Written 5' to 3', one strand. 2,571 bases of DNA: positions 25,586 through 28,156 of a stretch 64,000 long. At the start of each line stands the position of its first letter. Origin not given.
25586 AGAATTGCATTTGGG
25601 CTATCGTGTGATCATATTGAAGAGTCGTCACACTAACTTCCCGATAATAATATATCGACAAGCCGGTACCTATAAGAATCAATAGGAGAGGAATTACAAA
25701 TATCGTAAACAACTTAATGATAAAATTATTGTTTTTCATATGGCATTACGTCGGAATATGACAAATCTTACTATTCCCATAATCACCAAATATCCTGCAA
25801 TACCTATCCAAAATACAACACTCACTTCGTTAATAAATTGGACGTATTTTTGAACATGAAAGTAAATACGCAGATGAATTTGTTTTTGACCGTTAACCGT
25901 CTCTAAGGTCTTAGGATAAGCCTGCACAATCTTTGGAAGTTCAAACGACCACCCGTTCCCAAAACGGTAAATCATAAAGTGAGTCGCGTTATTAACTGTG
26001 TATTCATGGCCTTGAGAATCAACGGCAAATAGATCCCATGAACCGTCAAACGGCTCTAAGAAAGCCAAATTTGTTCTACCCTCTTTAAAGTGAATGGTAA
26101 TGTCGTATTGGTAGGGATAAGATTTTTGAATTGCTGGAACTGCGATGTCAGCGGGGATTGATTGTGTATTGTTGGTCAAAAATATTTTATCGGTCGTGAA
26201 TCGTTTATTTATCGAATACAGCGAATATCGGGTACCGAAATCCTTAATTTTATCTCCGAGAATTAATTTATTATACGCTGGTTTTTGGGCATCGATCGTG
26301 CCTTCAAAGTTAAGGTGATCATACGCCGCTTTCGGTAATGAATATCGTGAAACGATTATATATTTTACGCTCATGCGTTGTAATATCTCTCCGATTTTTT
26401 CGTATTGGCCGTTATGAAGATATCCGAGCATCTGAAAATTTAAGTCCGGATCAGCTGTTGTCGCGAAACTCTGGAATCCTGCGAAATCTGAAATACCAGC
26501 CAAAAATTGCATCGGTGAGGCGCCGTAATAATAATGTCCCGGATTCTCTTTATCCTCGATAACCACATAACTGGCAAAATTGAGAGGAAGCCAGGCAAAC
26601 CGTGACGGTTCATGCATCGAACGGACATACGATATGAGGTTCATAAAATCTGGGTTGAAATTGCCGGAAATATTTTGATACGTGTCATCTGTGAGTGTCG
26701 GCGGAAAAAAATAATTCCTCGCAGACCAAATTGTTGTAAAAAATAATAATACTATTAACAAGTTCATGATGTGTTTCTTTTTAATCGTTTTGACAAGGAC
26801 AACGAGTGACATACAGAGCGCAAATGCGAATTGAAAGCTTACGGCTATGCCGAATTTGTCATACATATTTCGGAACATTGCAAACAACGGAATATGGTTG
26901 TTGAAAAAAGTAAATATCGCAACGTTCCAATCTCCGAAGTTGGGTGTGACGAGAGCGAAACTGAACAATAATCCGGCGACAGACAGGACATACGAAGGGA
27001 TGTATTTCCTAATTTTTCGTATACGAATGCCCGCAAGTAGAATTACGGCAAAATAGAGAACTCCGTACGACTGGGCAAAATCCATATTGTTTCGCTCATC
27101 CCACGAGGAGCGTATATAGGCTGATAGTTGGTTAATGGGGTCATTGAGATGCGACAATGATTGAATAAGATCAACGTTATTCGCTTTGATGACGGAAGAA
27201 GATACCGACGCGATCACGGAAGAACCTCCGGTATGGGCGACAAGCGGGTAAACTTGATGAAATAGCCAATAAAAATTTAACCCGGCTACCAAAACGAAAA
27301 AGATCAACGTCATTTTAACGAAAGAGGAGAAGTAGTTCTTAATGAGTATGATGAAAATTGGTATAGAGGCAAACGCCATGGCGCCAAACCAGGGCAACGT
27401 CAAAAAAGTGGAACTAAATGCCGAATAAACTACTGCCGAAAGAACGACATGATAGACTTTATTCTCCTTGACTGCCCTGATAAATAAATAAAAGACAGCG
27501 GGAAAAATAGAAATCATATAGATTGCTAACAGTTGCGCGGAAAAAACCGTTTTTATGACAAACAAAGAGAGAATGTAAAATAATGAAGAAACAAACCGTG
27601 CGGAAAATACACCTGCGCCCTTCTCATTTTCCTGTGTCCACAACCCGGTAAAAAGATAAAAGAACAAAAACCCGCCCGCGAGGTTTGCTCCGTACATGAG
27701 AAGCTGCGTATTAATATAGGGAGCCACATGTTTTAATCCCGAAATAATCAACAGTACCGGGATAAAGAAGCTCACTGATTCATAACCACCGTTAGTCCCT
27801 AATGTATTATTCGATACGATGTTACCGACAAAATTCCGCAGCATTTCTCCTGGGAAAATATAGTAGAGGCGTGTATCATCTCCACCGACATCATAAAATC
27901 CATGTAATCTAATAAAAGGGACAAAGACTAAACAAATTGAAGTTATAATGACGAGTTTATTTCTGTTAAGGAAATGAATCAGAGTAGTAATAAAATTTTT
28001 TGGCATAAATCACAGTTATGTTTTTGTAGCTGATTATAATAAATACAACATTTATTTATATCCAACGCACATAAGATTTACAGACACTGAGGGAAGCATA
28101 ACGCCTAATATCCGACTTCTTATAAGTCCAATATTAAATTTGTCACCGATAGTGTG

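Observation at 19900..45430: AT-rich island of about 25 kb embedded in a higher-GC locus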

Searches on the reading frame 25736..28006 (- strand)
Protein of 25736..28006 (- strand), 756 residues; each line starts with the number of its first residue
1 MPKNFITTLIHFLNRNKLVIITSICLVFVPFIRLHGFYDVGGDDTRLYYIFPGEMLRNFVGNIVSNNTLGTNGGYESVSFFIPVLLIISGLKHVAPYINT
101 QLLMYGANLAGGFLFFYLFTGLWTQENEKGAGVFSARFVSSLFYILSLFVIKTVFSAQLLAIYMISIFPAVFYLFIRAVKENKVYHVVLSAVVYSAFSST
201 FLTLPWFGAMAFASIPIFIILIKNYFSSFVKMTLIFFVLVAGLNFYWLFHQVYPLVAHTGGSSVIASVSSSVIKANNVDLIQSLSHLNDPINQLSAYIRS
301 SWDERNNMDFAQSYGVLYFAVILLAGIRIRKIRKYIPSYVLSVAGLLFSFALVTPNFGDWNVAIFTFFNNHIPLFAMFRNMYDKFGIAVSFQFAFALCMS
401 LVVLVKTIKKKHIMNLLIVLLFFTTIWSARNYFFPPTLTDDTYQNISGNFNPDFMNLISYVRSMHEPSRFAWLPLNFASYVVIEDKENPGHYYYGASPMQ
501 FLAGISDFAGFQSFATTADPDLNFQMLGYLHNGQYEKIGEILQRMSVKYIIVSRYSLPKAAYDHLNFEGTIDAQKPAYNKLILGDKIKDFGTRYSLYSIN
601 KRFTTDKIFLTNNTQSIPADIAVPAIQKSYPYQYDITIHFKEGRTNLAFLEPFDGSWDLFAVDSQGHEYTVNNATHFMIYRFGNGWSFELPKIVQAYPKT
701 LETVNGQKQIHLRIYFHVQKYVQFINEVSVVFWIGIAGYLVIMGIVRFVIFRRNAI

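Call 4: search_protein_families(library=pfam, proteins=[window:25736-28006:-])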
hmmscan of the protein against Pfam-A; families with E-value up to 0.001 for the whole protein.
window:25736-28006:- (756 aa): 0 families

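Call 22: find_homologous_proteins(query=window:25736-28006:-)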
Query window:25736-28006:- (756 aa): 56 proteins with E <= 0.001 among 8000 candidates.
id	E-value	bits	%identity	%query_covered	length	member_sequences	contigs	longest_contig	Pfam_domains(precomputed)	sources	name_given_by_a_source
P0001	2.8e-290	983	62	93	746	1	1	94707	-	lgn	-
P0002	1.6e-237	809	53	94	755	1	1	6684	-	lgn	-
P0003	2.8e-228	778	51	92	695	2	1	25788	-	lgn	-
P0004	1.4e-224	766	50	94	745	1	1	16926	-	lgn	-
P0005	5.3e-202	692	44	97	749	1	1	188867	-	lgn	-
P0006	1.6e-187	644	42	96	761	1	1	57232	-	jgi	jgi:hypothetical protein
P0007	2.0e-164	567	40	98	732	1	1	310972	-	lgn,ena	-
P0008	2.1e-163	564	41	93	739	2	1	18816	-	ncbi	-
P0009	1.2e-162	561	41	96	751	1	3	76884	-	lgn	-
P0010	1.4e-157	545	47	72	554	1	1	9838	-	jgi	jgi:hypothetical protein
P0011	1.1e-154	535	43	82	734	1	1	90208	-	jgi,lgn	jgi:hypothetical protein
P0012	9.0e-153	529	40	98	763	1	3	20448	-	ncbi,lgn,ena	-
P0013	1.0e-150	522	40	86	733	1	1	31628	-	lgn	-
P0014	1.0e-150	522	37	98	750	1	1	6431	-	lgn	-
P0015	2.1e-147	511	39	92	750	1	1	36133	-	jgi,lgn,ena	-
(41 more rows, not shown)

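Call 23: search_protein_families(library=pfam, max_evalue=1, proteins=[window:25736-28006:-])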
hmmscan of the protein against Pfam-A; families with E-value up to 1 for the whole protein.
window:25736-28006:- (756 aa): 0 families

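Call 24: find_encoding_contigs(protein=P0001, flank=10000, max_places=3)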
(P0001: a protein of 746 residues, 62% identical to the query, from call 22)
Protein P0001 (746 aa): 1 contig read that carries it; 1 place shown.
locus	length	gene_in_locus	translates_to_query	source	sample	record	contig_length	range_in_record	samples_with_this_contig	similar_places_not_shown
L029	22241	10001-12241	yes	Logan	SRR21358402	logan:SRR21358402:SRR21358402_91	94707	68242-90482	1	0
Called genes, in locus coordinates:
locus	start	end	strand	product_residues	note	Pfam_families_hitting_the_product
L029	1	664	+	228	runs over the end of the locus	PF00535:Glycos_transf_2, PF10111:Glyco_tranf_2_2 (faint), PF13641:Glyco_tranf_2_3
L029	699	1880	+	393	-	PF02655:ATP-grasp_3 (weak), PF15632:ATPgrasp_Ter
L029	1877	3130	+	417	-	PF01943:Polysacc_synt, PF13440:Polysacc_synt_3 (weak)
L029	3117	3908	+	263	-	PF00535:Glycos_transf_2, PF10111:Glyco_tranf_2_2 (faint)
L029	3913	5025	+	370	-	PF13439:Glyco_transf_4, PF13579:Glyco_trans_4_4 (weak), PF20706:GT4-conflict, PF00534:Glycos_transf_1, PF13692:Glyco_trans_1_4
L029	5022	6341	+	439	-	PF13231:PMT_2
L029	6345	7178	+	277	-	PF00535:Glycos_transf_2, PF10111:Glyco_tranf_2_2, PF13641:Glyco_tranf_2_3 (weak)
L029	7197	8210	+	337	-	PF00535:Glycos_transf_2, PF13641:Glyco_tranf_2_3, PF13632:Glyco_trans_2_3 (weak)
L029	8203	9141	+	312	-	PF01501:Glyco_transf_8, PF18404:Glyco_transf_24 (weak)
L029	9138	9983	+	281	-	PF02353:CMAS, PF03848:TehB, PF13489:Methyltransf_23, PF05175:MTS, PF13649:Methyltransf_25, PF13847:Methyltransf_31, PF08241:Methyltransf_11, PF08242:Methyltransf_12, +1 more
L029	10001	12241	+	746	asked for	-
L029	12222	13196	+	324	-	-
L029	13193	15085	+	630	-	-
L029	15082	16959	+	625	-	-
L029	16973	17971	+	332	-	PF05050:Methyltransf_21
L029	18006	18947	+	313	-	PF00106:adh_short (weak), PF01073:3Beta_HSD, PF01370:Epimerase, PF02719:Polysacc_synt_2 (weak), PF04321:RmlD_sub_bind, PF16363:GDP_Man_Dehyd, PF07993:NAD_binding_4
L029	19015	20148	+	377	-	PF01073:3Beta_HSD, PF01370:Epimerase, PF02719:Polysacc_synt_2, PF04321:RmlD_sub_bind, PF16363:GDP_Man_Dehyd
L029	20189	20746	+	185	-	PF13439:Glyco_transf_4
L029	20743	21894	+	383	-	PF13439:Glyco_transf_4, PF20706:GT4-conflict, PF00534:Glycos_transf_1, PF13692:Glyco_trans_1_4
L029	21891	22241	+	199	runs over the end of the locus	PF00132:Hexapep (faint)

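Call 25: find_encoding_contigs(protein=P0005, flank=10000, max_places=3)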
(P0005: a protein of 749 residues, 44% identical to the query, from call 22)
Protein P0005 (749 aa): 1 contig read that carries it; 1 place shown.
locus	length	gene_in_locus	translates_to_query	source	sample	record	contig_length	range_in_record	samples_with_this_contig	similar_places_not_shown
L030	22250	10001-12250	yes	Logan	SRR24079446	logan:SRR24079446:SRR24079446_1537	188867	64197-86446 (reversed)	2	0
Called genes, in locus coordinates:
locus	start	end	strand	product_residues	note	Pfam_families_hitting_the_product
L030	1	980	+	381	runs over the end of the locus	PF00534:Glycos_transf_1, PF13692:Glyco_trans_1_4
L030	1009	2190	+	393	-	PF01041:DegT_DnrJ_EryC1, PF01053:Cys_Met_Meta_PP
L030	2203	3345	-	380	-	PF01041:DegT_DnrJ_EryC1, PF00266:Aminotran_5 (weak), PF01212:Beta_elim_lyase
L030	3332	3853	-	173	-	PF13302:Acetyltransf_3, PF13420:Acetyltransf_4, PF00583:Acetyltransf_1, PF13508:Acetyltransf_7 (weak), PF08445:FR47 (weak)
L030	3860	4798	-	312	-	PF00535:Glycos_transf_2, PF13641:Glyco_tranf_2_3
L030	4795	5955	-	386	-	PF00534:Glycos_transf_1, PF13692:Glyco_trans_1_4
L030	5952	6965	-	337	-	PF00535:Glycos_transf_2, PF13641:Glyco_tranf_2_3 (weak)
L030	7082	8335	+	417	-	PF13439:Glyco_transf_4 (weak), PF13579:Glyco_trans_4_4, PF00534:Glycos_transf_1, PF13692:Glyco_trans_1_4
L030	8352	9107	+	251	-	PF13489:Methyltransf_23, PF07021:MetW (weak), PF13847:Methyltransf_31, PF08241:Methyltransf_11, PF08242:Methyltransf_12, PF13649:Methyltransf_25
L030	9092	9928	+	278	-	PF13489:Methyltransf_23, PF01209:Ubie_methyltran, PF02353:CMAS, PF05175:MTS, PF08241:Methyltransf_11, PF08242:Methyltransf_12, PF13649:Methyltransf_25, PF13847:Methyltransf_31, +3 more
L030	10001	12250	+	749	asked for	-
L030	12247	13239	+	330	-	-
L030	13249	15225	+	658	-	-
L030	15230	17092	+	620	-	-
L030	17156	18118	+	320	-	PF05575:V_cholerae_RfbT (weak), PF05050:Methyltransf_21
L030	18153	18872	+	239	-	PF00535:Glycos_transf_2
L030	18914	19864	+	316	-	PF01073:3Beta_HSD, PF01370:Epimerase, PF02719:Polysacc_synt_2 (faint), PF04321:RmlD_sub_bind, PF16363:GDP_Man_Dehyd, PF07993:NAD_binding_4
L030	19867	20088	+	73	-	-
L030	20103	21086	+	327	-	PF01073:3Beta_HSD, PF01370:Epimerase, PF02719:Polysacc_synt_2, PF04321:RmlD_sub_bind, PF05368:NmrA (weak), PF13460:NAD_binding_10, PF16363:GDP_Man_Dehyd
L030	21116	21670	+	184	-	PF13439:Glyco_transf_4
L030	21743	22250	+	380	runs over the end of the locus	PF13439:Glyco_transf_4, PF20706:GT4-conflict, PF00982:Glyco_transf_20 (faint), PF00534:Glycos_transf_1, PF13692:Glyco_trans_1_4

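Call 32: find_encoding_contigs(protein=P0003, flank=10000, max_places=3)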
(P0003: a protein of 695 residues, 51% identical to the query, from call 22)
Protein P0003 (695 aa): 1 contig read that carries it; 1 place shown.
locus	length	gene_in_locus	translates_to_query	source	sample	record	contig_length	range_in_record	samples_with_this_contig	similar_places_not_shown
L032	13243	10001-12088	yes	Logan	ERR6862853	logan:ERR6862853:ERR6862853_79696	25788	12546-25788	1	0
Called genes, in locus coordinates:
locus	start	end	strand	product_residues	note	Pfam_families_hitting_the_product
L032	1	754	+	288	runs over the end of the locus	PF01370:Epimerase, PF04321:RmlD_sub_bind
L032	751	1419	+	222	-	PF01370:Epimerase, PF04321:RmlD_sub_bind (weak), PF13561:adh_short_C2, PF00106:adh_short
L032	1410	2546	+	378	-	PF01761:DHQ_synthase, PF24621:DHQS_C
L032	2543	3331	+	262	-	-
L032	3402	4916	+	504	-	-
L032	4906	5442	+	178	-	-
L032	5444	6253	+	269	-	PF00535:Glycos_transf_2, PF10111:Glyco_tranf_2_2 (weak), PF13641:Glyco_tranf_2_3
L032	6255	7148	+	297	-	PF01073:3Beta_HSD (faint), PF01370:Epimerase, PF02719:Polysacc_synt_2 (faint), PF16363:GDP_Man_Dehyd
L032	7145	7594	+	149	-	PF00908:dTDP_sugar_isom, PF05523:FdtA (weak)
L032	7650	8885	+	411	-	PF01041:DegT_DnrJ_EryC1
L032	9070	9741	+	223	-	PF13489:Methyltransf_23, PF01209:Ubie_methyltran (weak), PF07021:MetW, PF05175:MTS (weak), PF13847:Methyltransf_31, PF08241:Methyltransf_11, PF08242:Methyltransf_12, PF13649:Methyltransf_25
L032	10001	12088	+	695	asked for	-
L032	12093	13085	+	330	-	-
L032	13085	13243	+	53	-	?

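Call 35: find_related_loci(query=A1, collection=metagenome_contigs, flank=10000)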
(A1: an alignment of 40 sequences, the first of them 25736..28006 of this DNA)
Query A1 (756 aa) in metagenome_contigs; peptide patterns used: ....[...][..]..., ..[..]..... (x = any residue, [..] = any of these).
102 stretches matched a pattern; 79 encode a relative of the query (tblastn E <= 1e-3); 74 distinct loci.
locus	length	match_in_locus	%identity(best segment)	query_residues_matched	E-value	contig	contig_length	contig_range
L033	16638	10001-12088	38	37-731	7e-147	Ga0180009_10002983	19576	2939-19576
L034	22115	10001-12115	37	38-747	4e-143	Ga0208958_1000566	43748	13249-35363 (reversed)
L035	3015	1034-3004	38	11-686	6e-144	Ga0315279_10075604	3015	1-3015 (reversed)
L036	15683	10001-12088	37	23-743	1e-136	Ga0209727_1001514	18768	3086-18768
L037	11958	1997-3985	37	24-687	3e-135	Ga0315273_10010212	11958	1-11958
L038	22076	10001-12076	39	36-731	1e-132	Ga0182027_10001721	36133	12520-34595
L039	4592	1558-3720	36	30-748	5e-129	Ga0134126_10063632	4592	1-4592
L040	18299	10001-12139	37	30-741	2e-126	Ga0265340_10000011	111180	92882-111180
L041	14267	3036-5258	35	1-740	7e-119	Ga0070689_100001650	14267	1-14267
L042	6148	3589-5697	33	40-742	6e-119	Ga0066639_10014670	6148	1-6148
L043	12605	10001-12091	34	21-724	4e-118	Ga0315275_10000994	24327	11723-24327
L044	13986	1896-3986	34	21-724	4e-118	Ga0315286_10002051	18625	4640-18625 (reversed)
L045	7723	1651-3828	35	24-737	6e-116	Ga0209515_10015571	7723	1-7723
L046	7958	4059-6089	37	40-720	6e-116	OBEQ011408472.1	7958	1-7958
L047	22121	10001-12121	36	29-721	1e-112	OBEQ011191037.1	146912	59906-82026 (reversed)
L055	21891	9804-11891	37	23-743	1e-136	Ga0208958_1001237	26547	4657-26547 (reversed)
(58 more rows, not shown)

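Call 36: search_solved_structures(query=A1, max_evalue=1)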
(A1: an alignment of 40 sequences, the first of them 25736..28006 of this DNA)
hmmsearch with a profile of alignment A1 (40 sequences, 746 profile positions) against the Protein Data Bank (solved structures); distinct sequences matched with E-value up to 1: 0.
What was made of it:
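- On GT-C fold glycosyltransferases (for the 756-aa protein 25736-28006): A family profile finds nothing in the PDB by sequence (call 36).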

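Call 57: predict_structure(alignment_id=A1)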
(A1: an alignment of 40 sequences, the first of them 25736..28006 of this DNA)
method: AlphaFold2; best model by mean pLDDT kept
length: 756 residues; sequences in the alignment: 40
mean_pLDDT: 88.6   pTM: 0.88
mean pLDDT of the five models: 88.6, 87.8, 86.7, 85.7, 85.6
residues with pLDDT >= 90: 467; 70-90: 235; 50-70: 49; < 50: 5
segments of 3 or more residues with pLDDT < 50: 1-3
pLDDT, mean of each block of 10 residues (from residue 1): 55 82 93 80 72 92 81 82 92 92 93 97 76 93 92 74 90 97 97 85 83 94 97 97 93 83 74 86 82 77 61 82 95 92 94 87 91 83 86 97 94 94 90 66 78 97 93 92 90 90 92 87 93 96 96 87 85 93 98 97 95 89 91 92 88 93 93 90 93 91 90 94 94 97 94 87
secondary structure, 60 per line:
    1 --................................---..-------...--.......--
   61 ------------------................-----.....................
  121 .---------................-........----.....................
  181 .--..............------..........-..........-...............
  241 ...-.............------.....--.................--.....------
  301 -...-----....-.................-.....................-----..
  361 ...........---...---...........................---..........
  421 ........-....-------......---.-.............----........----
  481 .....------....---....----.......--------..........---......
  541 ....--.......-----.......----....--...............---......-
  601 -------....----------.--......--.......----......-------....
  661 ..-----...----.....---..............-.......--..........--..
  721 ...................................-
elements in order (helices of 4 or more, strands of 3 or more residues): H3-34 H52-58 H79-94 H100-121 H131-146 H148-155 H160-181 H184-197 H204-213 H215-224 H226-243 H245-257 H264-268 H271-287 H290-294 H310-313 H315-331 H333-353 H359-371 H381-407 H411-428 H430-433 H441-444 H452-464 E469-476 E481-485 E492-495 H499-502 E507-510 H522-531 H535-544 E547-553 H559-565 H570-573 H576-582 E583-590 E594-599 E608-611 E625-630 E633-639 E644-649 E657-662 E668-670 E675-679 E683-689 H690-696 E701-704 E707-716 H719-755
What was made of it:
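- On GT-C fold glycosyltransferases (for the 756-aa protein 25736-28006): AlphaFold2 model with pLDDT 88.6 and pTM 0.88 (call 57). They follow the first helix, residues 3-34, in the model (call 57).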

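Call 59: fold_search(model_id=the predicted structure, library=pdb)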
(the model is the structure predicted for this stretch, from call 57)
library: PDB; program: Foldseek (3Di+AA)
matches with E <= 10: 436; with E <= 0.001: 8
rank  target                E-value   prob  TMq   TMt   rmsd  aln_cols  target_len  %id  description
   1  6wby                  4.3e-07  1.00  0.43  0.27  20.9       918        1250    9  Single-Particle Cryo-EM Structure of Arabinofuranosyltransferase AftD from Mycobacteria, Mutant R1389S Class 2 (released 2020-05-13)
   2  6w98_A                1.9e-06  1.00  0.47  0.29   8.0       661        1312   11  Single-Particle Cryo-EM Structure of Arabinofuranosyltransferase AftD from Mycobacteria (released 2020-05-13)
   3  6s7t_A                3.4e-06  1.00  0.39  0.42  18.5       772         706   11  Cryo-EM structure of human oligosaccharyltransferase complex OST-B (released 2019-12-18)
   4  9n9j_I                6.0e-06  1.00  0.37  0.39  13.3       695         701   12  Structure of a GRP94 folding intermediate engaged with a CCDC134- and FKBP11-bound secretory translocon (released 2025-11-19)
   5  6wbx                  1.8e-05  1.00  0.43  0.27  21.6       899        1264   10  Single-Particle Cryo-EM Structure of Arabinofuranosyltransferase AftD from Mycobacteria, Mutant R1389S Class 1 (released 2020-05-13)
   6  8agb_A                2.4e-05  1.00  0.41  0.46  11.9       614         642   12  Structure of yeast oligosaccharylransferase complex with lipid-linked oligosaccharide bound (released 2022-12-07)
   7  6ftg_5                2.5e-05  1.00  0.41  0.47  13.9       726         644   10  Subtomogram average of OST-containing ribosome-translocon complexes from canine rough microsomal membranes (released 2018-03-21)
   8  6gxc_A                3.4e-05  1.00  0.38  0.40  21.9       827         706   12  Bacterial oligosaccharyltransferase PglB in complex with an inhibitory peptide and a reactive lipid-linked oligosaccha (released 2018-11-14)
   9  8if8_B                1.0e-03  1.00  0.37  0.43  14.1       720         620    9  Arabinosyltransferase AftA (released 2023-05-31)
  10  8if8_C                2.1e-03  1.00  0.38  0.47   8.7       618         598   10  Arabinosyltransferase AftA (released 2023-05-31)
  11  8t69                  9.3e-03  0.35  0.09  0.15  24.2       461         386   10  Human VMAT2 in complex with tetrabenazine (released 2023-11-01)
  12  7bvc_B                9.7e-03  0.82  0.24  0.19  25.8       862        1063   10  Cryo-EM structure of Mycobacterium smegmatis arabinosyltransferase EmbA-EmbB-AcpM2 in complex with ethambutol (released 2020-04-29)
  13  6vbg_B                1.3e-02  0.33  0.09  0.14  22.9       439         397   13  Lactose permease complex with thiodigalactoside and nanobody 9043 (released 2020-11-25)
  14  6vbg_A                1.8e-02  0.25  0.09  0.14  21.6       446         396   13  Lactose permease complex with thiodigalactoside and nanobody 9043 (released 2020-11-25)
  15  6tha                  2.8e-02  0.20  0.09  0.13  24.1       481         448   12  Crystal structure of human sugar transporter GLUT1 (SLC2A1) in the inward conformation (released 2020-11-25)
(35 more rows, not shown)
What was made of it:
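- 20910..28006 (-): Four-gene membrane block of 622, 646, 325 and 756 aa. The 756-aa protein has a modelled GT-C fold, and the 646-aa protein has a weak AftD GT-C hit. The block keeps its position across relatives, evolves fast, and has 35.6-41.7% G+C. Its best PDB fold matches are AftD, STT3/PglB and AftA (calls 57, 59).
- On GT-C fold glycosyltransferases (for the 756-aa protein 25736-28006): Foldseek gives AftD at E = 4e-7 with probability 1.0, then STT3, PglB and AftA (call 59).
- Closest known: Mycobacterial and corynebacterial cell-wall arabinan/mannan GT-C enzymes. Same: The 756-aa protein model matches AftD and AftA folds (call 59).
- Fold: the 756-aa model has pLDDT 88.6 and matches AftD, STT3/PglB and AftA (calls 57, 59).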
